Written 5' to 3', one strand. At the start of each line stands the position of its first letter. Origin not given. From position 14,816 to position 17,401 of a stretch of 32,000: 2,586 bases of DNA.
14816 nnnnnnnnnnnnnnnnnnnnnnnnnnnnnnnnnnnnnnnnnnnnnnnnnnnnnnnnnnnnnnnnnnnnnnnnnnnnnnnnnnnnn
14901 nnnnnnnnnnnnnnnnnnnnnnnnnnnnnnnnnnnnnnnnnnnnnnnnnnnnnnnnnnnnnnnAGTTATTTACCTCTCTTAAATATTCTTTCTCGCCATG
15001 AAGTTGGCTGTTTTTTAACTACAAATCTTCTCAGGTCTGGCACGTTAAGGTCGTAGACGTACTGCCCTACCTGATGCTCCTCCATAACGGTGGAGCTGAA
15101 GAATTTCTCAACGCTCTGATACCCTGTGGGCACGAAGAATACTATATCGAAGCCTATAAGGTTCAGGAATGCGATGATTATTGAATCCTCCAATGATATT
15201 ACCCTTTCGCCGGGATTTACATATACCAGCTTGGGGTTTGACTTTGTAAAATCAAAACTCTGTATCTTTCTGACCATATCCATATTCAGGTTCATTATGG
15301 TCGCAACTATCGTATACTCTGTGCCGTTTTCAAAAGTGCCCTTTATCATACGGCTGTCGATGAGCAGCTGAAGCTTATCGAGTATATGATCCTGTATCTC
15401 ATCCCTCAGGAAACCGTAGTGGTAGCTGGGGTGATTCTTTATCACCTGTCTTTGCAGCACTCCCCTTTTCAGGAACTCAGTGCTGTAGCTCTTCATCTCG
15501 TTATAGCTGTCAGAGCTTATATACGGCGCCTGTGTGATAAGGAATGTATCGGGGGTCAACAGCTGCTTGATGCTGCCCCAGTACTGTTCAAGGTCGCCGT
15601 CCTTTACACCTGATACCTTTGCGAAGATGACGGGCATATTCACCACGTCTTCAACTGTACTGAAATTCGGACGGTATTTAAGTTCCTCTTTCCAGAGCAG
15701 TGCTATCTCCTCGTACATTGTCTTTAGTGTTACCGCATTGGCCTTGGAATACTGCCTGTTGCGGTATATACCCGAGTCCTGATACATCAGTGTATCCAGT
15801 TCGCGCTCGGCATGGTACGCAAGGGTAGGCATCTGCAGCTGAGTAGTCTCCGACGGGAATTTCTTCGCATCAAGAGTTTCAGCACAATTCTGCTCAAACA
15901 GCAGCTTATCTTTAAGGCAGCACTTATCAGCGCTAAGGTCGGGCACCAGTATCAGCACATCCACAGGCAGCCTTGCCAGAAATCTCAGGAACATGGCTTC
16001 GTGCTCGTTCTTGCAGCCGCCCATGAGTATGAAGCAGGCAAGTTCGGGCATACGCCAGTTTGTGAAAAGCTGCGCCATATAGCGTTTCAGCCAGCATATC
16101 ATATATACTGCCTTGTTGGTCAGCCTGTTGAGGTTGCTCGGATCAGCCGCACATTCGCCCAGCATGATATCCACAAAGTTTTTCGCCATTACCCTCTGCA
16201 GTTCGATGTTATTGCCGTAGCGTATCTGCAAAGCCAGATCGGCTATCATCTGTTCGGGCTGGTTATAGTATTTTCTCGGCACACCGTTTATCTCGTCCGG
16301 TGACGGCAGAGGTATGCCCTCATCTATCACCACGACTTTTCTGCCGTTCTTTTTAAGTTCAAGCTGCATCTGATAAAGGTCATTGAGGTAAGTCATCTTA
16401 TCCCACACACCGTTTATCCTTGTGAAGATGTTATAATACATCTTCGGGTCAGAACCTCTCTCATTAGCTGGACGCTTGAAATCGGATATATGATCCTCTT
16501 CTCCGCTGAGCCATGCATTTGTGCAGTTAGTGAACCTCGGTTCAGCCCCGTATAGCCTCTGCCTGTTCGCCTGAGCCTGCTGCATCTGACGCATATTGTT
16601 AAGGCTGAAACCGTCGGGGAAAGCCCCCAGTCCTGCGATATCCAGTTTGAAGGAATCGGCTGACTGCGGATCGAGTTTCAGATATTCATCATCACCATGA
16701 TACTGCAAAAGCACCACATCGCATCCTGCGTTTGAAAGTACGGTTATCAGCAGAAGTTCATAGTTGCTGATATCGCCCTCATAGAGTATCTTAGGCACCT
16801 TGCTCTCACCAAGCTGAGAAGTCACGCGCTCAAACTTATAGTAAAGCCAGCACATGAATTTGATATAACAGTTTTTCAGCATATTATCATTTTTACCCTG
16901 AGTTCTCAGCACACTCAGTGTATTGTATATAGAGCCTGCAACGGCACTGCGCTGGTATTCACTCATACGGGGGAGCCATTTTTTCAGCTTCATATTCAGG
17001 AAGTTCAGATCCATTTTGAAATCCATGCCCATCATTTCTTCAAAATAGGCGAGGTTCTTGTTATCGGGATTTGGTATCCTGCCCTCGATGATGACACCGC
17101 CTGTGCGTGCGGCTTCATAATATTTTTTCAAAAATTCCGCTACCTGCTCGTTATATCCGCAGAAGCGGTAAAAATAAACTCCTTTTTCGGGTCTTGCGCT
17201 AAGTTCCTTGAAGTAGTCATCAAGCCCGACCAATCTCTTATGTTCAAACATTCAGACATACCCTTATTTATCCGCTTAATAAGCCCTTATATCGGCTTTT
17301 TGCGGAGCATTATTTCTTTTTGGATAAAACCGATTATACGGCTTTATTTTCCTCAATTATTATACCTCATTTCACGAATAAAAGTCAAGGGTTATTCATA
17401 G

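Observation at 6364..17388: Compact Ter/TelA-type stress or defence operon with a reduced 'nucleoside-like metabolite' module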

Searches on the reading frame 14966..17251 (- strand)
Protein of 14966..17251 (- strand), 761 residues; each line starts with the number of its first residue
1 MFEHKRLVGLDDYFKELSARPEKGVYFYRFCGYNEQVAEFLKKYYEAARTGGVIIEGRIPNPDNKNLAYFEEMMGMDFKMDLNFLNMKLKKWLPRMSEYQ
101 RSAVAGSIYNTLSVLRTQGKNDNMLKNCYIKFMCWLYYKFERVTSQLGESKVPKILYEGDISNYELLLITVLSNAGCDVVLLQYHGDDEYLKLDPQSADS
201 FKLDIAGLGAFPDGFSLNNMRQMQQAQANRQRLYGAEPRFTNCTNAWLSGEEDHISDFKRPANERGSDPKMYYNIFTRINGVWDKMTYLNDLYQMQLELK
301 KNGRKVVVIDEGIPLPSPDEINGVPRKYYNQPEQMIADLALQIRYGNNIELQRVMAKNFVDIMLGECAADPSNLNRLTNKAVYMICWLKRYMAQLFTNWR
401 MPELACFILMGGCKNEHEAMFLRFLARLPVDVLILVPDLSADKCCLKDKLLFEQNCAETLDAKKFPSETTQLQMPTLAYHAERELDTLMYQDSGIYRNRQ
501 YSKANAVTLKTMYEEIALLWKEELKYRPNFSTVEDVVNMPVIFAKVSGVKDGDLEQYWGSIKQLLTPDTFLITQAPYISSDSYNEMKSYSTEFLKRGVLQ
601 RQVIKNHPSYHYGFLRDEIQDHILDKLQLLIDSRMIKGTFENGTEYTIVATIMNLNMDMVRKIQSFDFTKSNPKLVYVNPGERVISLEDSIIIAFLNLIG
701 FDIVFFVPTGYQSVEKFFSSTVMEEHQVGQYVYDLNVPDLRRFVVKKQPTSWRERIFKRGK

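Call 3: search_protein_families(library=pfam, proteins=[window:14966-17251:-], max_evalue=0.01)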
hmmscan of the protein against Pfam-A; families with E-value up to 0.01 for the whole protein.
window:14966-17251:- (761 aa): 1 family
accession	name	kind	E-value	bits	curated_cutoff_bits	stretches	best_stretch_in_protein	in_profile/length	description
PF14266.11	YceG_bac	-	2.5e-126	420.8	25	3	251-490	3-250/250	YceG domain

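Call 4: search_protein_families(library=ncbifam, proteins=[window:14966-17251:-], max_evalue=0.01)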
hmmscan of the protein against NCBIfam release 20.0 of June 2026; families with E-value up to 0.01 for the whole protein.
window:14966-17251:- (761 aa): 0 families

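Call 18: search_protein_families(library=padloc, proteins=[window:14966-17251:-], max_evalue=0.01)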
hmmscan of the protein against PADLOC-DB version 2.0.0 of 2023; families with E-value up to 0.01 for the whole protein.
window:14966-17251:- (761 aa): 0 families

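Call 44: search_solved_structures(query=window:14966-17251:-, max_evalue=1)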
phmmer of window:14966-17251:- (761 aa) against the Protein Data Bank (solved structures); distinct sequences matched with E-value up to 1: 0.

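Call 51: find_homologous_proteins(query=window:14966-17251:-, max_evalue=0.00001)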
Query window:14966-17251:- (761 aa): 2335 proteins with E <= 0.00001 among 8000 candidates; the best 120 are listed.
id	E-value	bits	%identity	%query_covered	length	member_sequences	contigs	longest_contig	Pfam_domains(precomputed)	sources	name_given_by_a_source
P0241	0.0e+0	1665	93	100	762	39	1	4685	PF14266.12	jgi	-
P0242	0.0e+0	1553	85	100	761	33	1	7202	PF14266.12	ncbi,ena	-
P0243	0.0e+0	1524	84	100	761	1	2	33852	PF14266.12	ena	-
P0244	0.0e+0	1521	83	100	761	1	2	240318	PF14266.12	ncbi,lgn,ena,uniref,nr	ncbi:YceG family protein [Ruminococcus sp.]|uniref:YceG family protein n=1 Tax=Ruminococcus sp. TaxI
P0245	0.0e+0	1517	83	100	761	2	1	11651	PF14266.12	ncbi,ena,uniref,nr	ncbi:YceG family protein [uncultured Ruminococcus sp.]|uniref:YceG family protein n=1 Tax=uncultured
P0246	0.0e+0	1482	82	100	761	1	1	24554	PF14266.12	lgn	-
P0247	0.0e+0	1467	81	100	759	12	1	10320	PF14266.12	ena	-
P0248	0.0e+0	1335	46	99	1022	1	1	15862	PF14266.12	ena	-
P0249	0.0e+0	1152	64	100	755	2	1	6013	PF14266.12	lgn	-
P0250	0.0e+0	1148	64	100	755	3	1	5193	PF14266.12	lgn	-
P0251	0.0e+0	1130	63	100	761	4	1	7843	PF14266.12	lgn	-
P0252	0.0e+0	1124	63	100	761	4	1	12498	PF14266.12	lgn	-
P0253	0.0e+0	1117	63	100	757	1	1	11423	PF14266.12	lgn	-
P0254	0.0e+0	1115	63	100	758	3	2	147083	PF14266.12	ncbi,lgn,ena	-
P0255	0.0e+0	1112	63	100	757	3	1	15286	PF14266.12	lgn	-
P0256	0.0e+0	1111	62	100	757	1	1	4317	PF14266.12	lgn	-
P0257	0.0e+0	1110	63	100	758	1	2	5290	PF14266.12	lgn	-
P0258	0.0e+0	1109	62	100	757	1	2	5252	PF14266.12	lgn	-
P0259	0.0e+0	1108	63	100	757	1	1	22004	PF14266.12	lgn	-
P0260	0.0e+0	1107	62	100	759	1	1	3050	PF14266.12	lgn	-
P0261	0.0e+0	1106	63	100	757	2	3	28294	PF14266.12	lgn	-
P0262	0.0e+0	1104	62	100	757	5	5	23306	PF14266.12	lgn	-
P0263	0.0e+0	1102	61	100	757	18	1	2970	PF14266.12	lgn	-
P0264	0.0e+0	1102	61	100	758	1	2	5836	PF14266.12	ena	-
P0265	0.0e+0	1100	62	100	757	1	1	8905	PF14266.12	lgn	-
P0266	0.0e+0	1099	62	100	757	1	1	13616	PF14266.12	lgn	-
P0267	0.0e+0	1097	62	100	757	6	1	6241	PF14266.12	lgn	-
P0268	0.0e+0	1097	61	100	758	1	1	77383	PF14266.12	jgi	-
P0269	0.0e+0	1096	60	100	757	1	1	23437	PF14266.12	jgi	-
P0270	0.0e+0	1096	61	100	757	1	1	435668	PF14266.12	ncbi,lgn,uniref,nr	ncbi:YceG family protein [Anaeromicropila populeti]|uniref:Putative component of 'biosynthetic modul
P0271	0.0e+0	1095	62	100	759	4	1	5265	PF14266.12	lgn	-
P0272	0.0e+0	1095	61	100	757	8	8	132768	PF14266.12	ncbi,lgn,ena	-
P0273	0.0e+0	1095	60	100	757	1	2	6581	PF14266.12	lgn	-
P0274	0.0e+0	1093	61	100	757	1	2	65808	PF14266.12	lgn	-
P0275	0.0e+0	1093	61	100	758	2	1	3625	PF14266.12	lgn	-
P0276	0.0e+0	1092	61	100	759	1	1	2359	PF14266.12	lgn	-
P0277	0.0e+0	1092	61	100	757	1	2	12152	PF14266.12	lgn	-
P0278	0.0e+0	1092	61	100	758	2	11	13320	PF14266.12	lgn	-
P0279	0.0e+0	1092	60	100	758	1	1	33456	PF14266.12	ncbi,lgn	-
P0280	0.0e+0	1092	61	100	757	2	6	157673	PF14266.12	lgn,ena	-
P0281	0.0e+0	1092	61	100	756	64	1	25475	PF14266.12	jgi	-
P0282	0.0e+0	1091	61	100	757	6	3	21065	PF14266.12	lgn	-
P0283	0.0e+0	1091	61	100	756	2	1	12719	PF14266.12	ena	-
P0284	0.0e+0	1091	61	100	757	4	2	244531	PF14266.12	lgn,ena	-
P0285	0.0e+0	1091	61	100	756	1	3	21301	PF14266.12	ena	-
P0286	0.0e+0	1090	61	100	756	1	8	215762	PF14266.12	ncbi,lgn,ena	-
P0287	0.0e+0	1090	62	100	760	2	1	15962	PF14266.12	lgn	-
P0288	0.0e+0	1090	61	100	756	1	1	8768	PF14266.12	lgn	-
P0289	0.0e+0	1090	60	100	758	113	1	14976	PF14266.12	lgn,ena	-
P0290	0.0e+0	1090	61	100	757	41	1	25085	PF14266.12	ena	-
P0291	0.0e+0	1090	61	100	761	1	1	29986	PF14266.12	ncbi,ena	-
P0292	0.0e+0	1090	61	100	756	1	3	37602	PF14266.12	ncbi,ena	-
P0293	0.0e+0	1090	61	100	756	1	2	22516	PF14266.12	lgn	-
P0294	0.0e+0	1090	61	100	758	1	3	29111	PF14266.12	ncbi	-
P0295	0.0e+0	1090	61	100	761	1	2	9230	PF14266.12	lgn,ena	-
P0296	0.0e+0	1090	61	100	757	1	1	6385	PF14266.12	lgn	-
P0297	0.0e+0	1090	61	100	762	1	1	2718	PF14266.12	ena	-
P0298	0.0e+0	1090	61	100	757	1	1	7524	PF14266.12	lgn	-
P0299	0.0e+0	1090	61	100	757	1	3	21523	PF14266.12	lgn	-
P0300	0.0e+0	1090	61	100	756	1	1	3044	PF14266.12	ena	-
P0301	0.0e+0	1089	61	100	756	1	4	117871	PF14266.12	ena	-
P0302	0.0e+0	1089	61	100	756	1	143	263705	PF14266.12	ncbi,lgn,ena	-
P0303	0.0e+0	1089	61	100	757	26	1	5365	PF14266.12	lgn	-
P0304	0.0e+0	1089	61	100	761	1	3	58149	PF14266.12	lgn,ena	-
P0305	0.0e+0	1089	61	100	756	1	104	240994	PF14266.12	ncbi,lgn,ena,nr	ncbi:MAG: hypothetical protein HFH79_04815 [Lachnospiraceae bacterium]|nr:hypothetical protein [Lach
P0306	0.0e+0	1089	61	100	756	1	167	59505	PF14266.12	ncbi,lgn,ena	-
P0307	0.0e+0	1089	61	100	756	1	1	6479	PF14266.12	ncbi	-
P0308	0.0e+0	1089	61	100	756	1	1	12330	PF14266.12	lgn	-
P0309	0.0e+0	1088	62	100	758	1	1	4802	PF14266.12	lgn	-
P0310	0.0e+0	1088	60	100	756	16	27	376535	PF14266.12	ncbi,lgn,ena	-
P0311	0.0e+0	1088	61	100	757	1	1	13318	PF14266.12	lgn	-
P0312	0.0e+0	1088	61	100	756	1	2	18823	PF14266.12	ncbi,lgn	-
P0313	0.0e+0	1088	61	100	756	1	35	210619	PF14266.12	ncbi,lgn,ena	-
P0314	0.0e+0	1088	61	100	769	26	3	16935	PF14266.12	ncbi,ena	-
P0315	0.0e+0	1088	61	100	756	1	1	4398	PF14266.12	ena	-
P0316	0.0e+0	1088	61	100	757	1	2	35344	PF14266.12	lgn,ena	-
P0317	0.0e+0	1088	60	100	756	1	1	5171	PF14266.12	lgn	-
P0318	0.0e+0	1088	61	100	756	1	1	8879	PF14266.12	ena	-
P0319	0.0e+0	1088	61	100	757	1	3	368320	PF14266.12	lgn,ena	-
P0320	0.0e+0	1088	61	100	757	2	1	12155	PF14266.12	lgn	-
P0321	0.0e+0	1088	61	100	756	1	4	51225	PF14266.12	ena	-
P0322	0.0e+0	1088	61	100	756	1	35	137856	PF14266.12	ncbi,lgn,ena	-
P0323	0.0e+0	1088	60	100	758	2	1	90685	PF14266.12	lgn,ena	-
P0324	0.0e+0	1088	61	100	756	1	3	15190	PF14266.12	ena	-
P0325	0.0e+0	1088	61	100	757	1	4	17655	PF14266.12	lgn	-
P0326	0.0e+0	1088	61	100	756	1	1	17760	PF14266.12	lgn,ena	-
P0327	0.0e+0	1088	61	100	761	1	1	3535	PF14266.12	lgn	-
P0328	0.0e+0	1088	61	100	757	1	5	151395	PF14266.12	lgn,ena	-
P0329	0.0e+0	1088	61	100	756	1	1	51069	PF14266.12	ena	-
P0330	0.0e+0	1088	61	100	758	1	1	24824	PF14266.12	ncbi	-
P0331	0.0e+0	1088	61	100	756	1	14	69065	PF14266.12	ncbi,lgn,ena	-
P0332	0.0e+0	1088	61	99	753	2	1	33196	PF14266.12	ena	-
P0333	0.0e+0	1088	61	100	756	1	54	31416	PF14266.12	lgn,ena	-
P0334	0.0e+0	1088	61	100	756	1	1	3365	PF14266.12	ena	-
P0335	0.0e+0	1088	61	100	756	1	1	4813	PF14266.12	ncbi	-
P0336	0.0e+0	1088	61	100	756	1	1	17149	PF14266.12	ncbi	-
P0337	0.0e+0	1088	61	100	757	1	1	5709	PF14266.12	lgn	-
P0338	0.0e+0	1088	61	100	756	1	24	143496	PF14266.12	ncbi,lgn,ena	-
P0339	0.0e+0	1088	61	100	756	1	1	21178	PF14266.12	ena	-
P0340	0.0e+0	1088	61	100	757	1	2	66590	PF14266.12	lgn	-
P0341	0.0e+0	1087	61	100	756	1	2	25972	PF14266.12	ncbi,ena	-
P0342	0.0e+0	1087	61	100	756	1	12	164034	PF14266.12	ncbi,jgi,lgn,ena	-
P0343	0.0e+0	1087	61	100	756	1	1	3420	PF14266.12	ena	-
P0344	0.0e+0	1087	61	100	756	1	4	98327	PF14266.12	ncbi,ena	-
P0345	0.0e+0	1087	61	100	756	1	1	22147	PF14266.12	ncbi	-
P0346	0.0e+0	1087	61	100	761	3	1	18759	PF14266.12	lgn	-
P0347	0.0e+0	1087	61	100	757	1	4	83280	PF14266.12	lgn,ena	-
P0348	0.0e+0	1087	61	100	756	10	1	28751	PF14266.12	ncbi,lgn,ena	-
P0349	0.0e+0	1087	61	100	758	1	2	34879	PF14266.12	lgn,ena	-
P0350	0.0e+0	1087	61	100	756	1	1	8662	PF14266.12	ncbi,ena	-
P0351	0.0e+0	1087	61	100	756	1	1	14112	PF14266.12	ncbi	-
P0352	0.0e+0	1087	61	100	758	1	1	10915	PF14266.12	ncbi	-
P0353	0.0e+0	1087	61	100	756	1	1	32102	PF14266.12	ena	-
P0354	0.0e+0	1087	61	100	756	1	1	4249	PF14266.12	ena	-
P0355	0.0e+0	1087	61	100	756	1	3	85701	PF14266.12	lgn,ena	-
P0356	0.0e+0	1087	61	100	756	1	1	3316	PF14266.12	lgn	-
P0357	0.0e+0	1087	61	100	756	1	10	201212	PF14266.12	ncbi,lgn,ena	-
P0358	0.0e+0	1087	61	100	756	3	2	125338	PF14266.12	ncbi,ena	-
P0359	0.0e+0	1087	61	100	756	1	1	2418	PF14266.12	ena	-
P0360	0.0e+0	1087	61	100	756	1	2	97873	PF14266.12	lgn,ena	-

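Call 52: find_encoding_contigs(protein=P0310, flank=10000, max_places=1)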
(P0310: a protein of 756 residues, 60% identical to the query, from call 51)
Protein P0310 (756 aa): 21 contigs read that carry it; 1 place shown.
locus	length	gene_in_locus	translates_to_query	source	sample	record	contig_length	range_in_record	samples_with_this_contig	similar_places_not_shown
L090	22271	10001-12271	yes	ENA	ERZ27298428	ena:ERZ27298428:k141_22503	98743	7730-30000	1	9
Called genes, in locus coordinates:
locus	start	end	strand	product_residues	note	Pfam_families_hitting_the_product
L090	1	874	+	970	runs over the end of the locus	PF02463:SMC_N (faint), PF03193:RsgA_GTPase (faint), PF13555:AAA_29 (faint), PF00005:ABC_tran (faint), PF13191:AAA_16 (faint), PF17760:UvrA_inter, PF17755:UvrA_DNA-bind, PF13304:AAA_21 (weak), +2 more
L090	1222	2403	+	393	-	PF00438:S-AdoMet_synt_N, PF02772:S-AdoMet_synt_M, PF02773:S-AdoMet_synt_C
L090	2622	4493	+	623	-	PF01381:HTH_3 (weak)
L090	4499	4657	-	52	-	-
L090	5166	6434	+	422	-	PF04055:Radical_SAM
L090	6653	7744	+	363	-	PF11202:StiP, PF15608:PELOTA_1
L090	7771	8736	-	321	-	PF15617:C-C_Bond_Lyase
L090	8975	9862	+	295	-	PF00089:Trypsin, PF13365:Trypsin_2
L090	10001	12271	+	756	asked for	PF14266:YceG_bac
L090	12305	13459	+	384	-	PF05816:TelA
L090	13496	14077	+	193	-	PF02342:TerD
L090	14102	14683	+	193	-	PF02342:TerD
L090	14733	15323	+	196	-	PF02342:TerD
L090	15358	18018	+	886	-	PF00690:Cation_ATPase_N, PF00122:E1-E2_ATPase, PF00702:Hydrolase, PF13246:Cation_ATPase, PF08282:Hydrolase_3 (faint), PF00689:Cation_ATPase_C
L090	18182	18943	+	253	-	PF05116:S6PP (faint), PF08282:Hydrolase_3 (weak)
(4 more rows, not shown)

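Call 53: find_encoding_contigs(protein=P0270, flank=10000, max_places=1)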
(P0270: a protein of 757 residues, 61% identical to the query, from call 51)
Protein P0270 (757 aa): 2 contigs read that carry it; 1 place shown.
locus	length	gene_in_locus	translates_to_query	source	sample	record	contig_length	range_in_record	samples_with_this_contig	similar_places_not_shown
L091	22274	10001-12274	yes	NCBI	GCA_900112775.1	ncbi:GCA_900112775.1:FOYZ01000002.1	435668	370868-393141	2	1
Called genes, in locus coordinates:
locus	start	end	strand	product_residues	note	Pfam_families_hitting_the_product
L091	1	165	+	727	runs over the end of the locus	PF23139:OB_YrrC, PF14490:HHH_RecD2 (weak), PF14520:HHH_5 (weak), PF14490:HHH_RecD2, PF13245:AAA_19, PF13604:AAA_30, PF18335:SH3_13, PF13538:UvrD_C_2, +2 more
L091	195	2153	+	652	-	PF00270:DEAD, PF04851:ResIII (weak), PF00271:Helicase_C, PF16124:RecQ_Zn_bind, PF09382:RQC, PF00570:HRDC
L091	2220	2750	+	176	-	PF13302:Acetyltransf_3, PF00583:Acetyltransf_1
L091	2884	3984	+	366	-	PF15609:PRTase_2, PF12500:TRSP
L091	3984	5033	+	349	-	PF11202:StiP, PF15608:PELOTA_1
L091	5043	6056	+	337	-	PF21360:PylC-like_N (weak), PF15632:ATPgrasp_Ter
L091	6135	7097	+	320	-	PF15617:C-C_Bond_Lyase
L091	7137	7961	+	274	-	PF04286:DUF445, PF07176:DUF1400 (faint), PF04286:DUF445 (weak)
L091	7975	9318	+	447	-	PF00089:Trypsin, PF13365:Trypsin_2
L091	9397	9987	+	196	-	PF01694:Rhomboid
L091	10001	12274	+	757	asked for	PF14266:YceG_bac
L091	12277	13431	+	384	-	PF05816:TelA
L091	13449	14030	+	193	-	PF02342:TerD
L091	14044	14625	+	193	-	PF02342:TerD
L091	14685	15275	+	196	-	PF02342:TerD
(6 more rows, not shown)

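Call 67: predict_structure(alignment_id=A3)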
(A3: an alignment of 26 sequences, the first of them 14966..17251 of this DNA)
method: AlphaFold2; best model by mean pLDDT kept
length: 761 residues; sequences in the alignment: 26
mean_pLDDT: 70.5   pTM: 0.47
mean pLDDT of the five models: 70.5, 68.9, 68.1, 67.5, 67.5
residues with pLDDT >= 90: 99; 70-90: 384; 50-70: 120; < 50: 158
segments of 3 or more residues with pLDDT < 50: 469-519, 522-554, 575-580, 637-642, 681-684, 707-739, 741-761
pLDDT, mean of each block of 10 residues (from residue 1): 79 81 84 86 86 82 54 61 87 85 90 88 83 84 79 87 88 90 87 87 84 83 76 80 77 71 79 90 76 84 87 89 88 89 80 91 85 82 93 87 89 88 94 89 80 85 68 27 26 27 27 43 39 31 34 49 60 50 63 79 82 72 79 56 65 71 62 60 54 68 52 27 26 40 38 40 32
secondary structure, 60 per line:
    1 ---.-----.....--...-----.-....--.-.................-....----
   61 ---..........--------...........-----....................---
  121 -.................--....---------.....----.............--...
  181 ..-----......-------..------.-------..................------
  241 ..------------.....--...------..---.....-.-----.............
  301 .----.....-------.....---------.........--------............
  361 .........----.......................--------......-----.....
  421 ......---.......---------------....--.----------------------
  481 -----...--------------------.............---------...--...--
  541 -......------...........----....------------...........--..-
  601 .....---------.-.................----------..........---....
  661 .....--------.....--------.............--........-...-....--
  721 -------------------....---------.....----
elements in order (helices of 4 or more, strands of 3 or more residues): H10-14 E27-30 H35-51 E53-56 H64-73 H82-92 H98-117 H122-138 H141-144 E154-158 H163-175 E178-182 H188-193 H217-234 H255-259 E276-280 H288-301 E306-310 H318-322 H332-340 H349-369 H374-396 E405-410 H416-426 E430-436 E452-455 H509-521 E531-533 E536-538 E542-547 H554-564 E569-572 H585-593 H601-605 H617-633 H644-653 H657-665 E674-678 H687-699 E702-709 H715-718 H740-743 H753-756

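Call 71: fold_search(model_id=the predicted structure, library=pdb)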
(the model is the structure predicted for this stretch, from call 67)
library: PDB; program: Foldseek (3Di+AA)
matches with E <= 10: 613; with E <= 0.001: 0
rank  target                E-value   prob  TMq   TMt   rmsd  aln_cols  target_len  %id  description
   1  1uaa_B                1.5e-03  0.35  0.09  0.11  23.1       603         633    9  E. COLI REP HELICASE/DNA COMPLEX (released 1998-07-09)
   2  8sm3_B                1.8e-02  0.33  0.14  0.19  19.9       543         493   12  Structure of Bacillus cereus VD045 Gabija GajA-GajB Complex (released 2023-11-22)
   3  8wv8_B                3.5e-02  0.21  0.14  0.19  16.9       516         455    9  Crystal Structure of Cyanobacterial Circadian Clock Protein KaiC (released 2023-12-27)
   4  9nc9_G                4.1e-02  0.15  0.10  0.10  23.1       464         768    9  Helical assembly of AVAST5 filament (released 2026-02-18)
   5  8dba_H                7.1e-02  0.13  0.13  0.16  16.5       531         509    8  Crystal structure of dodecameric KaiC (released 2023-03-22)
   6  8dba_G                8.3e-02  0.16  0.14  0.18  15.9       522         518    9  Crystal structure of dodecameric KaiC (released 2023-03-22)
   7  4xjx_A                8.8e-02  0.12  0.11  0.10  23.4       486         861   11  STRUCTURE OF MUTANT (E165H) OF THE HSDR SUBUNIT OF THE ECOR124I RESTRICTION ENZYME IN COMPLEX WITH ATP (released 2016-01-20)
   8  7dy2_C                9.3e-02  0.14  0.13  0.18  15.1       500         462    7  Crystal Structure of Cyanobacterial Circadian Clock Protein KaiC (released 2022-04-27)
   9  6h2j_B                9.8e-02  0.09  0.09  0.08  23.2       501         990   10  Crystal structure of the HsdR subunit of the EcoR124I restriction enzyme with the C-terminal domain (released 2018-08-08)
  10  6ej5                  9.8e-02  0.08  0.08  0.10  19.3       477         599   10  A conserved structural element in the RNA helicase UPF1 regulates its catalytic activity in an isoform-specific manner (released 2018-01-24)
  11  9l5s_Y                9.8e-02  0.07  0.09  0.05  21.1       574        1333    9  Cryo-EM structure of the thermophile spliceosome (state B*Q1) (released 2025-03-12)
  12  5a9j_B                9.8e-02  0.05  0.10  0.09  37.9       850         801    9  Crystal structure of the Helicase domain of human DNA polymerase theta, apo-form (released 2015-12-16)
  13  6zsl_B                1.0e-01  0.14  0.09  0.11  17.0       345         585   10  Crystal structure of the SARS-CoV-2 helicase at 1.94 Angstrom resolution (released 2020-07-29)
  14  9l5t_Y                1.0e-01  0.06  0.08  0.05  20.6       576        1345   10  Cryo-EM structure of the thermophile spliceosome (state B*Q2) (released 2025-03-12)
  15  9fqr_Xv               1.4e-01  0.07  0.14  0.05  30.9       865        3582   10  96-nm repeat of axonemal doublet microtubules from bovine sperm (released 2025-03-26)
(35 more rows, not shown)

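Call 82: search_protein_families(library=phrogs, proteins=[window:14966-17251:-], max_evalue=0.00001)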
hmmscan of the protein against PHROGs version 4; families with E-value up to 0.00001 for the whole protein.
window:14966-17251:- (761 aa): 0 families
